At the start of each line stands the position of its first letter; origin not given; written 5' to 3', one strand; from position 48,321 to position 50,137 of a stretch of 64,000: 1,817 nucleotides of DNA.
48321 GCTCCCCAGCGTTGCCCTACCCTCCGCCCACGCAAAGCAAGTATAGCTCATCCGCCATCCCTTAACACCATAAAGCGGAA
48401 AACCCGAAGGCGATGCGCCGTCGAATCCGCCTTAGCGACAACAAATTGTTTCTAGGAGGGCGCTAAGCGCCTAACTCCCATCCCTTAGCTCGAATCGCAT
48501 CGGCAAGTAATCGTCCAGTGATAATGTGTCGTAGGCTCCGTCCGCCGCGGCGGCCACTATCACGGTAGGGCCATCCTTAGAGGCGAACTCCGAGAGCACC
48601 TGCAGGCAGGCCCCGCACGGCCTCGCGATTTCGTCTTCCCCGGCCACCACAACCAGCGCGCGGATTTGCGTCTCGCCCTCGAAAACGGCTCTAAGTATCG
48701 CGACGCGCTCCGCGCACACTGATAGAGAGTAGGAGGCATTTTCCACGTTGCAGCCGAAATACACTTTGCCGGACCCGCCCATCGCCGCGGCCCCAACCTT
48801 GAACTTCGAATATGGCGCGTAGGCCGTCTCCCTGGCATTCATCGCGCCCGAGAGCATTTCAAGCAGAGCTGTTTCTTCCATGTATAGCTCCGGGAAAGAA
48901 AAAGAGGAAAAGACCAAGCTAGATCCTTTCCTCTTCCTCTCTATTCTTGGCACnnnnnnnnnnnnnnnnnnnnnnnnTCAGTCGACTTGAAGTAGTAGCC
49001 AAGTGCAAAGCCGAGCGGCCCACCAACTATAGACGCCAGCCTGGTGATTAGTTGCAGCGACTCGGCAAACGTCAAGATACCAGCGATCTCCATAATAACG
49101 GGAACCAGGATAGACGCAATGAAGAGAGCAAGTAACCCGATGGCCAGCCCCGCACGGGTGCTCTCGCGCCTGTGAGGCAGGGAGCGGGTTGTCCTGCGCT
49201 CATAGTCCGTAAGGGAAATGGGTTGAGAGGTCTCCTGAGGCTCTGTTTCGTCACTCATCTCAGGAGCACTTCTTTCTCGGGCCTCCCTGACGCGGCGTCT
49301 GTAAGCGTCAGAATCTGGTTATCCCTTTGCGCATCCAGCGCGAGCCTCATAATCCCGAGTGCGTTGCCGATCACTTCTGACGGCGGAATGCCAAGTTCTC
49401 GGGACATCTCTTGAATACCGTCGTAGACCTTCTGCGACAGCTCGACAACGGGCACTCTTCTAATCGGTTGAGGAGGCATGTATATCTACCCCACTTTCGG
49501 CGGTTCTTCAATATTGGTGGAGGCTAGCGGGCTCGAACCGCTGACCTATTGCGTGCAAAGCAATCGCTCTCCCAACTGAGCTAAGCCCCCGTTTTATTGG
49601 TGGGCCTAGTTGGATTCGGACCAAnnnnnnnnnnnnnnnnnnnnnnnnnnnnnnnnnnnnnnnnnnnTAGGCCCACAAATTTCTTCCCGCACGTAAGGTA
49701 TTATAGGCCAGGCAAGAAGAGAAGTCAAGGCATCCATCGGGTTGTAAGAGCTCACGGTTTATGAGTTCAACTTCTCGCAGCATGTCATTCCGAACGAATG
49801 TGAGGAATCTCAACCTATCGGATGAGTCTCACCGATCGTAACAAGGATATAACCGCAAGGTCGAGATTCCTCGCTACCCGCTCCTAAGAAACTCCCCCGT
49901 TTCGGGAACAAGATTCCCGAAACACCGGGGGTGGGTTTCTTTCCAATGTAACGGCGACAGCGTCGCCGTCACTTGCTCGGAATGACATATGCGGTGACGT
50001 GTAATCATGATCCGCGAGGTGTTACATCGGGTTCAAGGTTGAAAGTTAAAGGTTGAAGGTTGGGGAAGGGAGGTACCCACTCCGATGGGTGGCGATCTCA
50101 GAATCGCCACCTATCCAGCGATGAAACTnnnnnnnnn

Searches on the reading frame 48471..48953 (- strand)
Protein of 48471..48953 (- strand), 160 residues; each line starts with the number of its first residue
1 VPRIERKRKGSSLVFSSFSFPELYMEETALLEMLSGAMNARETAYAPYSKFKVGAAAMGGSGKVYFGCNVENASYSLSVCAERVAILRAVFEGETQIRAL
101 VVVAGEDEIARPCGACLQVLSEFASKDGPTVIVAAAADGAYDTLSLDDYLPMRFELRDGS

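Call 33: search_protein_families(library=pfam, proteins=[window:48471-48953:-], max_evalue=0.01)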
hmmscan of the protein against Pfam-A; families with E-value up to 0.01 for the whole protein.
window:48471-48953:- (160 aa): 3 families
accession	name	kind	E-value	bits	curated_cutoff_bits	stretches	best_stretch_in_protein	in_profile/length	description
PF00383.29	dCMP_cyt_deam_1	-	1.7e-15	57.2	25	1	32-126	6-96/102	Cytidine and deoxycytidylate deaminase zinc-binding region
PF08211.18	dCMP_cyt_deam_2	-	6.1e-10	39.8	25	1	32-105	43-118/130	Cytidine and deoxycytidylate deaminase zinc-binding region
PF14421.12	LmjF365940-deam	-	0.0083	16.3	27.1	0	58-91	55-88/218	LmjF365940 subfamily CDD/CDA-like deaminase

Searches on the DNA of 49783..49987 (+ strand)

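Call 42: search_dna_similar(query=window:49783-49987:+, collection=plasmids, mode=distant, max_evalue=0.001, max_rows=10)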
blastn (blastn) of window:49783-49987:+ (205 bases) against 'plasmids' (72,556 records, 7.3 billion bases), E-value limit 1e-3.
No match.

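Call 43: search_dna_similar(query=window:49783-49987:+, collection=phages, mode=distant, max_evalue=0.001, max_rows=10)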
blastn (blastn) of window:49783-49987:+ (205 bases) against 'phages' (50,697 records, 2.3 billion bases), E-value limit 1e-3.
No match.
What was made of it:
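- Tried and rejected: Plasmids and phages: no match to the MITE (calls 42, 43).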
